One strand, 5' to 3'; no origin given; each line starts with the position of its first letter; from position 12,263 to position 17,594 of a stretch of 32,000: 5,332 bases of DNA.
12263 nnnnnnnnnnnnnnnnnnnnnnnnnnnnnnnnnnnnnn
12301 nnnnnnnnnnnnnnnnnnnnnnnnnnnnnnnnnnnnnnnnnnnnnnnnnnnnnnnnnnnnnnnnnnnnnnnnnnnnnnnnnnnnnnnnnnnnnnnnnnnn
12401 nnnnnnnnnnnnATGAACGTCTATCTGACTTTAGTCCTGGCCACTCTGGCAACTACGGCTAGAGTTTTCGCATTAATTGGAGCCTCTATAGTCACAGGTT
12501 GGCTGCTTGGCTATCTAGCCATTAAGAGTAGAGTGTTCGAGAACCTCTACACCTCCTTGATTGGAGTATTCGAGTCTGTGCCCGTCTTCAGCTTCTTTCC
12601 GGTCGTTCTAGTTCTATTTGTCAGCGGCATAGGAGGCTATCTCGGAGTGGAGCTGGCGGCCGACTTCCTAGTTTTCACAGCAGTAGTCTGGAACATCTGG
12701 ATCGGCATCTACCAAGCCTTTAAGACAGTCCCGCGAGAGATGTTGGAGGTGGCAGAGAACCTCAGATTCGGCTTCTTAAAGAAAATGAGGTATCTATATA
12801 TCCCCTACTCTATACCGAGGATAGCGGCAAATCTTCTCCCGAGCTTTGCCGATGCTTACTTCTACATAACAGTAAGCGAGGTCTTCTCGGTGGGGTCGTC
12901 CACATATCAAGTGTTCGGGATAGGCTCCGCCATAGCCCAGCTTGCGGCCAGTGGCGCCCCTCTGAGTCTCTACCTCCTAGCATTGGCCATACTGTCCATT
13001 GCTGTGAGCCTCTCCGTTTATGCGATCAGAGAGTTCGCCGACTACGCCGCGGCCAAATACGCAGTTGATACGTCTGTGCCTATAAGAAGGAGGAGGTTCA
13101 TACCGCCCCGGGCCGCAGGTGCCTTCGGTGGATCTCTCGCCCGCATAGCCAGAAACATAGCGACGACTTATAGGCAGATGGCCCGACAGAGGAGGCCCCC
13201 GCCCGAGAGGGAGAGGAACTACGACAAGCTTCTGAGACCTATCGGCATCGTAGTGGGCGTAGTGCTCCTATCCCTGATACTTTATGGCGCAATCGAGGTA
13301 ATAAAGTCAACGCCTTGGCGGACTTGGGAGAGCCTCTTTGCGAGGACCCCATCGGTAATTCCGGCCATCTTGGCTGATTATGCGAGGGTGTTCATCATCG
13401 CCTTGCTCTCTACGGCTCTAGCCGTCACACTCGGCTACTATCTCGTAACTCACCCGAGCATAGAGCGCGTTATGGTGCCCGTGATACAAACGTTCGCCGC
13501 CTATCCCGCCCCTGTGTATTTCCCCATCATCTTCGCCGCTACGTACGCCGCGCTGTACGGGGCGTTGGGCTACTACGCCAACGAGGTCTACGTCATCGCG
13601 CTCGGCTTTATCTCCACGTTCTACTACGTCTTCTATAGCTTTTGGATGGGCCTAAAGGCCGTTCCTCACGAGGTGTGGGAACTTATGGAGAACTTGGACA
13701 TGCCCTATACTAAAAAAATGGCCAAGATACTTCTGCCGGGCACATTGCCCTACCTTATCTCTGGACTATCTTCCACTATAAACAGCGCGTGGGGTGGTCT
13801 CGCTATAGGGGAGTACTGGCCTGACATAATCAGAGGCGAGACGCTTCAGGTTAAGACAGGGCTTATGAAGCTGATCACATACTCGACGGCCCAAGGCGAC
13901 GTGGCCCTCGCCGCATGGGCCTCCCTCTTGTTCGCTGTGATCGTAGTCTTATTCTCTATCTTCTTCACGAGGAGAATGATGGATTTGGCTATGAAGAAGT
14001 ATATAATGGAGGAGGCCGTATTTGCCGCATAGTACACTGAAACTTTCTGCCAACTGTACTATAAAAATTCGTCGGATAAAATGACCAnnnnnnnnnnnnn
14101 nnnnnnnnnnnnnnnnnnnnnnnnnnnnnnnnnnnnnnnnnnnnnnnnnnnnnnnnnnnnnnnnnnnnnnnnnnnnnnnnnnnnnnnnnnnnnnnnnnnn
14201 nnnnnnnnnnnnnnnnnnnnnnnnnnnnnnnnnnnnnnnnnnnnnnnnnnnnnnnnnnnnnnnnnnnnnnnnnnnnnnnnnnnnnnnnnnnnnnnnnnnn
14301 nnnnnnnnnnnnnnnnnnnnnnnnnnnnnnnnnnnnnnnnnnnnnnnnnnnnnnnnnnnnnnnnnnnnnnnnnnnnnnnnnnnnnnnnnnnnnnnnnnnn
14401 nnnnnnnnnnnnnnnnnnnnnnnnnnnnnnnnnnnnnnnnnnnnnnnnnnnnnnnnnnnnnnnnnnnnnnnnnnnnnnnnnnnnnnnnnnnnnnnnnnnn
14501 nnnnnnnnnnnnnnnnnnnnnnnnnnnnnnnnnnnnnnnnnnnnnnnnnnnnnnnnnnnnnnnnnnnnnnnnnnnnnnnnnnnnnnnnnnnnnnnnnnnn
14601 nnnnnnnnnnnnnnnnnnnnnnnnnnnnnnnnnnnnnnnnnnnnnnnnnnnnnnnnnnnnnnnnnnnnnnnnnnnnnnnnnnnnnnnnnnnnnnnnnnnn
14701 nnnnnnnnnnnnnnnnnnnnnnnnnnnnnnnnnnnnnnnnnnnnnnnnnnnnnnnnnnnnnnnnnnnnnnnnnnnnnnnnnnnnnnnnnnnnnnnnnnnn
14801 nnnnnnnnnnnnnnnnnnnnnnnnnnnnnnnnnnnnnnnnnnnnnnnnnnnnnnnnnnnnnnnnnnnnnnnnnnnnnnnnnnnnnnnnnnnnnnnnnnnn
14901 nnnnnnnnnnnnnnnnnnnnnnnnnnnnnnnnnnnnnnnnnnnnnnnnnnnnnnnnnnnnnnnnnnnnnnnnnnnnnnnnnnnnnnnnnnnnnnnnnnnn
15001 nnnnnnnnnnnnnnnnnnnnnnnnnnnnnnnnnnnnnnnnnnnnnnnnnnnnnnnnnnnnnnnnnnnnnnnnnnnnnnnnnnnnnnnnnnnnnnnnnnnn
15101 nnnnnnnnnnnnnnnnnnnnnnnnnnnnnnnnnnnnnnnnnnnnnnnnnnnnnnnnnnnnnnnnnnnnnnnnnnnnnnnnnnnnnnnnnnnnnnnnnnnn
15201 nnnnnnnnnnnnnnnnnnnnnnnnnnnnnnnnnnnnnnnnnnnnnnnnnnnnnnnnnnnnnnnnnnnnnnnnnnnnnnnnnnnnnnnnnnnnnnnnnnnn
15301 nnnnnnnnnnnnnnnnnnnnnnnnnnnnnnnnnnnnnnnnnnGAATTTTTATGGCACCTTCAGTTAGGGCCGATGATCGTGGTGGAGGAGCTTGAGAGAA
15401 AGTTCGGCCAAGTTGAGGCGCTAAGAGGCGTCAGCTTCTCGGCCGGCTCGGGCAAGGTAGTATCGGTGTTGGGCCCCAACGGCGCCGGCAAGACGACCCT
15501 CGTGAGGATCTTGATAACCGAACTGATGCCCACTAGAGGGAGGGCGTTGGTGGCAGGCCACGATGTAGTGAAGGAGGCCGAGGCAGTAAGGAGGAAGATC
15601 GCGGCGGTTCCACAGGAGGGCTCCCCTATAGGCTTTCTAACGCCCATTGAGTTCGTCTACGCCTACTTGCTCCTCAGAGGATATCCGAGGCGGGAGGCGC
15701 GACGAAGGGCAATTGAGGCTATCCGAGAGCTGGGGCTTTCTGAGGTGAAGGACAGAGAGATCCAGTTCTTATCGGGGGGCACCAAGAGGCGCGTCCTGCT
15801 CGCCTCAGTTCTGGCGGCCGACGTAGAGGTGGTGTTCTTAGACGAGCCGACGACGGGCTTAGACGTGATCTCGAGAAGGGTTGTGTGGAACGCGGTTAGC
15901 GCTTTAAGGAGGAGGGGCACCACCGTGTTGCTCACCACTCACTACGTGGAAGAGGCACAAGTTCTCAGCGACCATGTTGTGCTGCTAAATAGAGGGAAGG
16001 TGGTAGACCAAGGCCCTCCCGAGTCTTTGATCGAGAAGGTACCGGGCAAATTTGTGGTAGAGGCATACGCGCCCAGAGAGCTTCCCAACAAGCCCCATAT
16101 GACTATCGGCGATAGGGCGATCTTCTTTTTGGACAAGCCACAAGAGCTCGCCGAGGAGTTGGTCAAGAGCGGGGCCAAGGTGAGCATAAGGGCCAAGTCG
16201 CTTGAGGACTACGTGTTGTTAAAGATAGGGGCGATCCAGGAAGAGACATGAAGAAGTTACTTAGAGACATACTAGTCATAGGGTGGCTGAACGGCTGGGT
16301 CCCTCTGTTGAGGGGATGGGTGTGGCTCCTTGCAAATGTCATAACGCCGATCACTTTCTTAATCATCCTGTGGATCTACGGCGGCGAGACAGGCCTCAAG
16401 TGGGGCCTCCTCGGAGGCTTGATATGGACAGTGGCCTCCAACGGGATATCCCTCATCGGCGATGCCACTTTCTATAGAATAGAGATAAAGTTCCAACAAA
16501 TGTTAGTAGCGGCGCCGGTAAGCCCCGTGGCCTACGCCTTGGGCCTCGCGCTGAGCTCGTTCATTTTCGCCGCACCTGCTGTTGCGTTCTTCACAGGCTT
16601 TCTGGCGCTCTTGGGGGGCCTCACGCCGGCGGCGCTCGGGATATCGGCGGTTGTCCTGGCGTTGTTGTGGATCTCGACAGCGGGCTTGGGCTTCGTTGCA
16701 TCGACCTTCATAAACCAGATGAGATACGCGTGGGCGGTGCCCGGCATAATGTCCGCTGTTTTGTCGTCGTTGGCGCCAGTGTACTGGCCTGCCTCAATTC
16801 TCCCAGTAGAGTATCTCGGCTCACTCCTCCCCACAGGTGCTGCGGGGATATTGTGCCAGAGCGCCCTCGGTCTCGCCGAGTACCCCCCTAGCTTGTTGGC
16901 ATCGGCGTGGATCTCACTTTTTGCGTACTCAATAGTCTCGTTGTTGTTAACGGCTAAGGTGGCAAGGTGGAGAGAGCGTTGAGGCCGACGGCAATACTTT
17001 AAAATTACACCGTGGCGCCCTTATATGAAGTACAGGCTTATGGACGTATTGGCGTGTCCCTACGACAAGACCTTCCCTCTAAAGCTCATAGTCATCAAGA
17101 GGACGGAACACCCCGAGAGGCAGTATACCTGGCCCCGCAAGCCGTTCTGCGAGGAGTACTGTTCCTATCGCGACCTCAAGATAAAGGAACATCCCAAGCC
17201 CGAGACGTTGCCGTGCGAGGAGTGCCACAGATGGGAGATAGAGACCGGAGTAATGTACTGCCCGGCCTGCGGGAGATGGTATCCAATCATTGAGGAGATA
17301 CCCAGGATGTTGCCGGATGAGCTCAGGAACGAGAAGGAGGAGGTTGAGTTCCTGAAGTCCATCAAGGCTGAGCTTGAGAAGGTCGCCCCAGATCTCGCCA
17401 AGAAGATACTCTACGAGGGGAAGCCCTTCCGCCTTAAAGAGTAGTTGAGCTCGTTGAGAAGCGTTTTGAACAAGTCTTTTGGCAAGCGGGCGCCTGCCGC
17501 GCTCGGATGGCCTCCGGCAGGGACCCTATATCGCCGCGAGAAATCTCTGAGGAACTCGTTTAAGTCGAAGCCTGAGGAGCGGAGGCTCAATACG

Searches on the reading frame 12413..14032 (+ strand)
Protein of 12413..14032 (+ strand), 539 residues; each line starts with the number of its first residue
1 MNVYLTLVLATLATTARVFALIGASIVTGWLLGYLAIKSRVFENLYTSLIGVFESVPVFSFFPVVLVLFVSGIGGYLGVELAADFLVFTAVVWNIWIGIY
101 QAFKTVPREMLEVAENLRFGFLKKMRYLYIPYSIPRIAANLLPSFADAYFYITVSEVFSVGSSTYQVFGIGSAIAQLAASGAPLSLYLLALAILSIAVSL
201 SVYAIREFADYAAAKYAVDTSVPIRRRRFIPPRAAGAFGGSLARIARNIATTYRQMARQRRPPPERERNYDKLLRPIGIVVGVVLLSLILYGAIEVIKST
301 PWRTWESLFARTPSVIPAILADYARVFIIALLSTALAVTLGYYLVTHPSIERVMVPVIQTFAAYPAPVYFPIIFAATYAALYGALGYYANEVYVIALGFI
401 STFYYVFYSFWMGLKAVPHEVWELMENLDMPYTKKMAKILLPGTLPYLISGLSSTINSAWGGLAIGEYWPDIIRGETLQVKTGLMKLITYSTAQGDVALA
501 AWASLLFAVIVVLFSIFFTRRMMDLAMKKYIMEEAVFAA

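Call 60: search_protein_families(library=pfam, proteins=[window:12413-14032:+], max_evalue=0.001)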
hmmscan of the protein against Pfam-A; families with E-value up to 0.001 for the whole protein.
window:12413-14032:+ (539 aa): 1 family
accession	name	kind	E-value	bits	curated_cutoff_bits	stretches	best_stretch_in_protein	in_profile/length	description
PF00528.27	BPD_transp_1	-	5.7e-20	72.3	26.4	2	338-518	6-171/184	Binding-protein-dependent transport system inner membrane component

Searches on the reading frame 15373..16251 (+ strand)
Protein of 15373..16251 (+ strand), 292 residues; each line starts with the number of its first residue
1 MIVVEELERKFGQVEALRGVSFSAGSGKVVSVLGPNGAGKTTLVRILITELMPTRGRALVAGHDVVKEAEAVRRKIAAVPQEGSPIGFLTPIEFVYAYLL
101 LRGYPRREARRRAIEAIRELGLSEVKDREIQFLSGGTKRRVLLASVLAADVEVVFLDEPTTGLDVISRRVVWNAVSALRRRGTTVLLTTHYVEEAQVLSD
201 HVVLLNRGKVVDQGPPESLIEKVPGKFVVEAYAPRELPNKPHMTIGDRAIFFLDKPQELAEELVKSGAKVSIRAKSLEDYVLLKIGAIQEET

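Call 60: search_protein_families(library=pfam, proteins=[window:15373-16251:+], max_evalue=0.001)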
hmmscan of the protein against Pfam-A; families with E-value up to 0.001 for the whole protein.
window:15373-16251:+ (292 aa): 3 families
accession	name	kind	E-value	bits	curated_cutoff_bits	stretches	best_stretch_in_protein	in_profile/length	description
PF00005.33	ABC_tran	-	2.7e-28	99.7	25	1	17-161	1-137/137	ABC transporter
PF13304.12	AAA_21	-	3.9e-11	44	27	1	133-190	238-298/304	AAA domain, putative AbiEii toxin, Type IV TA system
PF13191.12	AAA_16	-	0.00039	21.4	32.6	1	22-66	19-63/167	AAA ATPase domain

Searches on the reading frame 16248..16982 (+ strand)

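Call 60: search_protein_families(library=pfam, proteins=[window:16248-16982:+], max_evalue=0.001)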
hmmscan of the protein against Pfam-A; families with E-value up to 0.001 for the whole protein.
window:16248-16982:+ (244 aa): 1 family
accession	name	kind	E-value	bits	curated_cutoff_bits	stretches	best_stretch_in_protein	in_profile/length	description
PF01061.29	ABC2_membrane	-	7.3e-05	22.8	26.9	1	20-189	14-189/211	ABC-2 type transporter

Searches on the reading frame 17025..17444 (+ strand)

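Call 60: search_protein_families(library=pfam, proteins=[window:17025-17444:+], max_evalue=0.001)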
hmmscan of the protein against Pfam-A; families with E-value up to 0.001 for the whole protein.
window:17025-17444:+ (139 aa): 1 family
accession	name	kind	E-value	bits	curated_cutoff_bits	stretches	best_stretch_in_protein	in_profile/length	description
PF03966.22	Trm112p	-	2.8e-14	53.2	22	1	2-90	1-39/40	Trm112p-like protein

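Call 61: search_protein_families(library=ncbifam, proteins=[window:17025-17444:+], max_evalue=0.01)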
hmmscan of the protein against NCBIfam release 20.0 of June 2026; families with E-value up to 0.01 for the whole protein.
window:17025-17444:+ (139 aa): 1 family
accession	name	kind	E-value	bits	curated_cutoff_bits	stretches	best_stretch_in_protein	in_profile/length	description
NF038101.1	Trm112_arch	equivalog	6.8e-12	45.4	77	2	65-101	23-59/59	methytransferase partner Trm112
